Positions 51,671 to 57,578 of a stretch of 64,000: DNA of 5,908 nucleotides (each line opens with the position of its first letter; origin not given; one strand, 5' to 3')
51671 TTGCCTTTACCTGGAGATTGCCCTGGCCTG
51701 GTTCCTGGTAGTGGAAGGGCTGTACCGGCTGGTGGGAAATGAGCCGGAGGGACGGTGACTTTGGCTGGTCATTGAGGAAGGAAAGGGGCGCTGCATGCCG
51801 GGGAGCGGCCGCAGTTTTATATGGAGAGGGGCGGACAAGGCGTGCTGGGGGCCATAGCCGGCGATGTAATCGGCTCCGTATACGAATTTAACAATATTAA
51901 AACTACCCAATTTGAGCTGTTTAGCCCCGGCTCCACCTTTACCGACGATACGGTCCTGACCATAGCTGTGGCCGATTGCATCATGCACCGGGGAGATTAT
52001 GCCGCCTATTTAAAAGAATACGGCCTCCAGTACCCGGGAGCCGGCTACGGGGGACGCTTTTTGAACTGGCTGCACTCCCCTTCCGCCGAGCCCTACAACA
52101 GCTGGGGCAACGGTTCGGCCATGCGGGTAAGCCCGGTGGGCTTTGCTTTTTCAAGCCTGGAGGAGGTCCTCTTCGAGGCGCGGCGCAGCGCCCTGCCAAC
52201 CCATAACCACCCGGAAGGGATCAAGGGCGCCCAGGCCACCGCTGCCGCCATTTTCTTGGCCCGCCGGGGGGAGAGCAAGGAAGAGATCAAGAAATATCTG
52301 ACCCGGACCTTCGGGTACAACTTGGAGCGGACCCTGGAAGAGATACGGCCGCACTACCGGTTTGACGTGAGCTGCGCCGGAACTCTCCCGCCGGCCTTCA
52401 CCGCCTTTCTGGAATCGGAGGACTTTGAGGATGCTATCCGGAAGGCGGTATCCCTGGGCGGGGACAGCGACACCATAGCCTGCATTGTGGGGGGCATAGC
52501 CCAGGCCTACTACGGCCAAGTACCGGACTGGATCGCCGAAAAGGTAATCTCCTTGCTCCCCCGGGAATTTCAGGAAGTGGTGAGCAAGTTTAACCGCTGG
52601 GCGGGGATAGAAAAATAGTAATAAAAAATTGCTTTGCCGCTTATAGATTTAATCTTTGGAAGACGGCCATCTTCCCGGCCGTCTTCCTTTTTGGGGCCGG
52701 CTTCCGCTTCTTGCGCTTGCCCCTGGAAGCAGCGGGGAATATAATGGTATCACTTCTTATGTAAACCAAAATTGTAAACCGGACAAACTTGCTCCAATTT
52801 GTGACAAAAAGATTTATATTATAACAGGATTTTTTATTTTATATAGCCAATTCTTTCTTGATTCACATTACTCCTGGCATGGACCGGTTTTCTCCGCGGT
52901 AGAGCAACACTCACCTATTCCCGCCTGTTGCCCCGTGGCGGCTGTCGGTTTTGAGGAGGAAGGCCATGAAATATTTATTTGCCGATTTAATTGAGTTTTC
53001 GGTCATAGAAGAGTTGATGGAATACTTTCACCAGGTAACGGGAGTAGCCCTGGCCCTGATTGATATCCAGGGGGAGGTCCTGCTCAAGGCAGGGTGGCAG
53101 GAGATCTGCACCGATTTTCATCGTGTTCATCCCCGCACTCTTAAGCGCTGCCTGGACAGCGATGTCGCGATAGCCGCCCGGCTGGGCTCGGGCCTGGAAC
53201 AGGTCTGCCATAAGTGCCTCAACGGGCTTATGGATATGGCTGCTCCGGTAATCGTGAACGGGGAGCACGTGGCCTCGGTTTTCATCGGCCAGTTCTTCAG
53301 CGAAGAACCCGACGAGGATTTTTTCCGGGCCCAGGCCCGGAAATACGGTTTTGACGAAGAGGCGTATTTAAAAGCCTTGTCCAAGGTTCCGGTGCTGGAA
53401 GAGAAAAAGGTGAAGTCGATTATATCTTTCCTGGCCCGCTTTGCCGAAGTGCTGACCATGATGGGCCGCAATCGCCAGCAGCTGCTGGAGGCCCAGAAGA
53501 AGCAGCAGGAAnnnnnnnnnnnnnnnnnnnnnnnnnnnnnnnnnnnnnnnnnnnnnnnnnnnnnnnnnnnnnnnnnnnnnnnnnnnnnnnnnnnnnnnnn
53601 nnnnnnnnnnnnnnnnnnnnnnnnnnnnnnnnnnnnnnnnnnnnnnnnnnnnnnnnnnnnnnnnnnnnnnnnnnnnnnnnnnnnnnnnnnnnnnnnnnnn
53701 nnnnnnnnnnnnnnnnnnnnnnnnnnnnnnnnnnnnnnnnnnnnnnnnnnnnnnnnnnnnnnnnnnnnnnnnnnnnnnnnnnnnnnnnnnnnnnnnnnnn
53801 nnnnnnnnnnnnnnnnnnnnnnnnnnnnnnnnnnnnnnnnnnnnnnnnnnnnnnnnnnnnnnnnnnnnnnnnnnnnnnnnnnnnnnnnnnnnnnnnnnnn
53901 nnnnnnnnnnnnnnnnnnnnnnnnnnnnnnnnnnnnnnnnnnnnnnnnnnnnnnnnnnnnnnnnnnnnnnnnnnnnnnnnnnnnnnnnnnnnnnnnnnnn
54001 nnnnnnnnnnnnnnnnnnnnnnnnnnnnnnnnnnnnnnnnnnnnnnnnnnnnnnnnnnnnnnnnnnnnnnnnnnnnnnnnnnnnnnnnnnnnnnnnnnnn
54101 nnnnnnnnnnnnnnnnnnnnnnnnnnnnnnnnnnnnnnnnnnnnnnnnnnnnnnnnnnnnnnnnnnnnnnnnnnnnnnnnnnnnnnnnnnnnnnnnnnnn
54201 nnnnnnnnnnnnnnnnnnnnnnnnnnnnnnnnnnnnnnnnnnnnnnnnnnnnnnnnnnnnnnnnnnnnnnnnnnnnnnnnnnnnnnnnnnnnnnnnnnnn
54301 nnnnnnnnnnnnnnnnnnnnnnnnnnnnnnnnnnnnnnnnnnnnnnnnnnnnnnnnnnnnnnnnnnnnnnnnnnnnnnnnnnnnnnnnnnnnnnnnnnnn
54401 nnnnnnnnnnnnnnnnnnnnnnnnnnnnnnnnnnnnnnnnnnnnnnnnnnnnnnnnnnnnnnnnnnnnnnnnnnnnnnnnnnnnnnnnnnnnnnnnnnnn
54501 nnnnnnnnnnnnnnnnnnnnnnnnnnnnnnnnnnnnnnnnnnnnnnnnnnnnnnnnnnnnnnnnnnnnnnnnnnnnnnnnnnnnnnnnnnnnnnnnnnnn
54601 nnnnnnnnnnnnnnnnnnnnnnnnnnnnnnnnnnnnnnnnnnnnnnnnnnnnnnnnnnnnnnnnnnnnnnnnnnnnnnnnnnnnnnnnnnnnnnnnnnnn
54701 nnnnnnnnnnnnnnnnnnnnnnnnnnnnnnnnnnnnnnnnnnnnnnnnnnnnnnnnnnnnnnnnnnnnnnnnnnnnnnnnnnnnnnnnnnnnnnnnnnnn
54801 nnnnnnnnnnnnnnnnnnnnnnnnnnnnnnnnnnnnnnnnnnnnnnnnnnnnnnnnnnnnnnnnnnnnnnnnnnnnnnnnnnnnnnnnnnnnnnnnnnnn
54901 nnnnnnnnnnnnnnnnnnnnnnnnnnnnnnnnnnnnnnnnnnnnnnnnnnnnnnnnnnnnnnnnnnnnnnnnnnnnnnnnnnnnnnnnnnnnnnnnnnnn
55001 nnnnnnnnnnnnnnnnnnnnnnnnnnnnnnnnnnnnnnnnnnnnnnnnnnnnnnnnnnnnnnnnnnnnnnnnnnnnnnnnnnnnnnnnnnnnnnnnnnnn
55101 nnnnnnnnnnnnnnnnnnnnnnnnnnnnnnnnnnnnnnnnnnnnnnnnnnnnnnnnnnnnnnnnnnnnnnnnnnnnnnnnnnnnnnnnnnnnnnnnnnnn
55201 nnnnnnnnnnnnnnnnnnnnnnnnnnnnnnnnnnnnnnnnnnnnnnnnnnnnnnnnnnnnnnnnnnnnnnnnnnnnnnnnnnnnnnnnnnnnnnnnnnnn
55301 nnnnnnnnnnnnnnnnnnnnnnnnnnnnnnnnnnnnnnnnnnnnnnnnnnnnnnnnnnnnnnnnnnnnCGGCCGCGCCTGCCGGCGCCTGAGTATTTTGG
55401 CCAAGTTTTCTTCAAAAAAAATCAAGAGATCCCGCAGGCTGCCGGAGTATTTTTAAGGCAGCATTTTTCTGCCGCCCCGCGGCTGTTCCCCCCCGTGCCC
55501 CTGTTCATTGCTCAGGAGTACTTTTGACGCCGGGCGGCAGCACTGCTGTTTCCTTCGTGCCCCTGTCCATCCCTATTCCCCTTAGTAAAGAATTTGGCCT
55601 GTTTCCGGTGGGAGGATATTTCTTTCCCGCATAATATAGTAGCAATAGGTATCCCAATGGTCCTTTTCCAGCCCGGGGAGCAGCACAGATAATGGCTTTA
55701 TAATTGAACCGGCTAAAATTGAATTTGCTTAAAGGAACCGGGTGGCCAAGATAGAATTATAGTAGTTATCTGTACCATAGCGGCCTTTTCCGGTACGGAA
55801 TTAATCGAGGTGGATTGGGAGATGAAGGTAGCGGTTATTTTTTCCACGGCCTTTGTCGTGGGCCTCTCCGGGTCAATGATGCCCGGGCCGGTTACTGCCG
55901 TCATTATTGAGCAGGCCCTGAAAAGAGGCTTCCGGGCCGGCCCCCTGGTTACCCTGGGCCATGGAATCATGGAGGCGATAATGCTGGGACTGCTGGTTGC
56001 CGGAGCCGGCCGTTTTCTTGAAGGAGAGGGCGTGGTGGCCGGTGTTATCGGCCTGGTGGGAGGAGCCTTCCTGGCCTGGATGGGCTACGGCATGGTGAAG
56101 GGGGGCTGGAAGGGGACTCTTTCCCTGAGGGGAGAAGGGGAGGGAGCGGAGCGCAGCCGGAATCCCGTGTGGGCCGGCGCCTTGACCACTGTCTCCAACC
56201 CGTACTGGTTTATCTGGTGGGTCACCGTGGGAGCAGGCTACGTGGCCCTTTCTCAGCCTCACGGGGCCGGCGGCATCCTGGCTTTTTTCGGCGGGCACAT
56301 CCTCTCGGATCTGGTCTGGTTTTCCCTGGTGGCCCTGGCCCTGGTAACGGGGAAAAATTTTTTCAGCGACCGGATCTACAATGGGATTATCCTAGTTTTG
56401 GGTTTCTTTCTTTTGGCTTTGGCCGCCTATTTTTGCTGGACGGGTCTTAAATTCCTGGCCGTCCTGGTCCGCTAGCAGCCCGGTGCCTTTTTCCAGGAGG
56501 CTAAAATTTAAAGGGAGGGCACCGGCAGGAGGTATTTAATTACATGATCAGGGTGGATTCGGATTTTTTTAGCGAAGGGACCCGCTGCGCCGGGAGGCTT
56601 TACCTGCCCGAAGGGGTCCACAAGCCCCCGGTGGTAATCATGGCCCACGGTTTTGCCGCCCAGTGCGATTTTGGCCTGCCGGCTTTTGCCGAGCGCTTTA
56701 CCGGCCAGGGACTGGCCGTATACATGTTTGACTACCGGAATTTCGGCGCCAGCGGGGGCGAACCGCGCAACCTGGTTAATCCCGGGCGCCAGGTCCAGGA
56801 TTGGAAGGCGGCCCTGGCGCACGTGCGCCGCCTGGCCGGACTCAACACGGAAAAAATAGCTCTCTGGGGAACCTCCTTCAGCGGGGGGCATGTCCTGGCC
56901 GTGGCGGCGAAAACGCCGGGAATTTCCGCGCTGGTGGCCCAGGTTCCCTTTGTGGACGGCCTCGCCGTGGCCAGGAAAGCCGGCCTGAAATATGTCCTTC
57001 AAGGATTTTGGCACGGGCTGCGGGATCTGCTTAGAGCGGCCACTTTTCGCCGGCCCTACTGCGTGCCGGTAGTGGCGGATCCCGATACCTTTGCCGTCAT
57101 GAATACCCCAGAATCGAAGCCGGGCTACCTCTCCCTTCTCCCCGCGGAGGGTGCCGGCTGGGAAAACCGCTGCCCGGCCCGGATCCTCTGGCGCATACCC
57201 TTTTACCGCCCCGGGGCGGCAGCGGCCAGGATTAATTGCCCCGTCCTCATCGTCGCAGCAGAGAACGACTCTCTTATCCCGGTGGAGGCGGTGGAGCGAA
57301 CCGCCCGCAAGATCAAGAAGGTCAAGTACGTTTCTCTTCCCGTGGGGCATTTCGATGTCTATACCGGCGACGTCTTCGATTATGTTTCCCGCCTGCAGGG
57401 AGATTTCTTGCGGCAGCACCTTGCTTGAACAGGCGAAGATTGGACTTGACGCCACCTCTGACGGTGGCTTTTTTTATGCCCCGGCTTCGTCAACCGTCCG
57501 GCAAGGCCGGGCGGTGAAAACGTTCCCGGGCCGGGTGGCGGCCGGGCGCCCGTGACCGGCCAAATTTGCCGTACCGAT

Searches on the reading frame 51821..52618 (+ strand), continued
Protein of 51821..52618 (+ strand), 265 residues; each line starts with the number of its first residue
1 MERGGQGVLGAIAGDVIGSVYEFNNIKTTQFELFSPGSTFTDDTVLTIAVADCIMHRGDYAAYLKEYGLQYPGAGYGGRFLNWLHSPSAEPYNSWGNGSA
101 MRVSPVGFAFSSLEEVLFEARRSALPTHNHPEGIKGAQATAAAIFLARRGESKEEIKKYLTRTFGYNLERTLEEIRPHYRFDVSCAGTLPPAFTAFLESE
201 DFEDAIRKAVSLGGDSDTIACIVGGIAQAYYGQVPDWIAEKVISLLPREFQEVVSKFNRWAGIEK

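Call 19: find_related_loci(query=A1, collection=genome_contigs, flank=8000)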
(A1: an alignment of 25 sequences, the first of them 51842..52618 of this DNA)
Query A1 (258 aa) in genome_contigs; peptide patterns used: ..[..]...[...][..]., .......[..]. (x = any residue, [..] = any of these).
600 stretches matched a pattern (row limit reached: there are more); 587 encode a relative of the query (tblastn E <= 1e-3); the best 80 are kept; 80 distinct loci.
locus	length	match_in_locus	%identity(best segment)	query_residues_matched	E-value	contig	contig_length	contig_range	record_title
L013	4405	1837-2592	70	1-252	4e-121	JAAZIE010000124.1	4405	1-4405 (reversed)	MAG: Bacillota bacterium isolate AS19jrsBPTG_13 11524_AS19, whole genome shotgun sequence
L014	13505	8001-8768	67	1-256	7e-114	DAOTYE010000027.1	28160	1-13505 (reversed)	MAG TPA_asm: Dehalococcoidales bacterium isolate H23_307 k115_392306, whole genome shotgun sequence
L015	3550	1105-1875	67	1-257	5e-116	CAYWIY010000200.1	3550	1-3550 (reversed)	MAG TPA_asm: uncultured Syntrophomonadaceae bacterium isolate binchicken_co32_447 genome assembly, contig: NODE_49831_le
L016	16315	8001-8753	67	1-251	3e-113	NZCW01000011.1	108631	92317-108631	MAG: Dehalococcoidales bacterium isolate ARS1168 82759, whole genome shotgun sequence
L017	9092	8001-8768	66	1-256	3e-112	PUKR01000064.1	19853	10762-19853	MAG: Syntrophomonadaceae bacterium isolate B1Sed10_74m B1-Sed10-C2774, whole genome shotgun sequence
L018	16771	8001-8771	66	1-257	1e-111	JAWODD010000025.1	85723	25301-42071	MAG: Bacillota bacterium isolate BLK5-2.bin.114 k191_231124, whole genome shotgun sequence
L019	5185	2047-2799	67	1-251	3e-111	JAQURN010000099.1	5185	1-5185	MAG: Actinomycetota bacterium isolate STD1_74 NODE_61578_length_5185_cov_3.120996_Sandtown_D1, whole genome shotgun sequ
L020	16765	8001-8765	65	1-255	2e-110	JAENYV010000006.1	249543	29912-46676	MAG: Dethiobacter alkaliphilus isolate BL5_bin.7 BL5_bin7_NODE_23_length_249543_cov_23.071282, whole genome shotgun sequ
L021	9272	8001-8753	64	1-251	2e-109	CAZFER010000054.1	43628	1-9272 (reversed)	MAG TPA_asm: uncultured bacterium isolate SRP141376_co4_53 genome assembly, contig: NODE_1532_length_43628_cov_9.380006,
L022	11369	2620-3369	68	1-250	3e-109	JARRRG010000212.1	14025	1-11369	MAG: Deltaproteobacteria bacterium isolate Spart_222_MAG scaffold_15891, whole genome shotgun sequence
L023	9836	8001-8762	66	1-253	9e-109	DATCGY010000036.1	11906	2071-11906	MAG TPA_asm: Candidatus Anoxymicrobiaceae bacterium isolate SMAG_U7819 k141_802678, whole genome shotgun sequence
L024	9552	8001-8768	66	1-256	1e-108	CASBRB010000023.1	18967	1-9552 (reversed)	MAG: uncultured cyanobacterium isolate PMM_0019 genome assembly, contig: PMM_0019_000000000023, whole genome shotgun seq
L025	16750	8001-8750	64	1-250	6e-109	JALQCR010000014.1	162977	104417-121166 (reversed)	MAG: Pseudanabaena sp. Salubria-1 20, whole genome shotgun sequence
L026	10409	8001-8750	66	1-250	1e-108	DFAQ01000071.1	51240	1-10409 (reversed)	MAG TPA_asm: Pelotomaculum sp. UBA3102 UBA3102_contig_2507, whole genome shotgun sequence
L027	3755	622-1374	65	1-251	2e-110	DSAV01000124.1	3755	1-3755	MAG TPA_asm: Deltaproteobacteria bacterium isolate SpSt-1157 Ga0129302_1016455, whole genome shotgun sequence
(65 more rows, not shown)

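Call 47: search_protein_families(library=padloc, proteins=[window:51842-52618:+], max_evalue=0.01)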
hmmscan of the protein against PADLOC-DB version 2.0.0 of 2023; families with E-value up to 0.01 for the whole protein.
window:51842-52618:+ (258 aa): 0 families

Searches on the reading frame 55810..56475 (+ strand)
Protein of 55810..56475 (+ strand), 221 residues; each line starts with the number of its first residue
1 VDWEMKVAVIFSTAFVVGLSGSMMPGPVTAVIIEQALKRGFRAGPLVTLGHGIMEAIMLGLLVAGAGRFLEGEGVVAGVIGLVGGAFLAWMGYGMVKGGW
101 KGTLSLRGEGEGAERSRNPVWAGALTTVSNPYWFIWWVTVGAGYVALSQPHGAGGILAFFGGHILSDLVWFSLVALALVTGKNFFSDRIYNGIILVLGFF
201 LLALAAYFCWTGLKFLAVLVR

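Call 3: search_protein_families(library=pfam, proteins=[window:55810-56475:+], max_evalue=0.01)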
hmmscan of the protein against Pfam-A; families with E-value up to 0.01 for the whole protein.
window:55810-56475:+ (221 aa): 1 family
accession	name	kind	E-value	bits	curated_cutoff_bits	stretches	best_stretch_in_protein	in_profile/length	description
PF01810.24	LysE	-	4.2e-36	124.7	25.6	1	19-209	1-190/193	LysE type translocator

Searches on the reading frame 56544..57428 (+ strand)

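Call 3: search_protein_families(library=pfam, proteins=[window:56544-57428:+], max_evalue=0.01)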
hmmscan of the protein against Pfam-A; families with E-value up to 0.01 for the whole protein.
window:56544-57428:+ (294 aa): 11 families
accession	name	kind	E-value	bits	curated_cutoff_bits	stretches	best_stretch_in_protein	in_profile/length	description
PF12146.15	Hydrolase_4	-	4.3e-15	56.1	27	1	30-138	6-112/239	Serine aminopeptidase, S33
PF00561.26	Abhydrolase_1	-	4.9e-13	49.7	25.8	1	29-135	1-102/245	alpha/beta hydrolase fold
PF02129.25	Peptidase_S15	-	1.3e-11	45.2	23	1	12-251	2-241/262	X-Pro dipeptidyl-peptidase (S15 family)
PF12697.13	Abhydrolase_6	-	2.1e-10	42.1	26.3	1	31-270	1-205/217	Alpha/beta hydrolase family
PF20434.5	BD-FAE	-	1e-06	28.9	26.8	1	19-134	3-119/215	BD-FAE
PF01738.24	DLH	-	2.1e-06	27.9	21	1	223-260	135-172/217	Dienelactone hydrolase family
PF00326.27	Peptidase_S9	-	5.5e-05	23.2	22.6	1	79-142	40-104/213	Prolyl oligopeptidase family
PF05448.18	AXE1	-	0.00056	19.2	21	0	89-137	162-210/321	Acetyl xylan esterase (AXE1)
PF12740.14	PETase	-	0.00086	19.2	28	0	16-136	41-158/263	PET hydrolase-like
PF08840.17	BAAT_C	-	0.003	18.1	20.9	0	89-132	8-51/210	BAAT / Acyl-CoA thioester hydrolase C terminal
PF06821.19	Ser_hydrolase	-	0.0086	16.4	22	0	229-275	113-159/172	Serine hydrolase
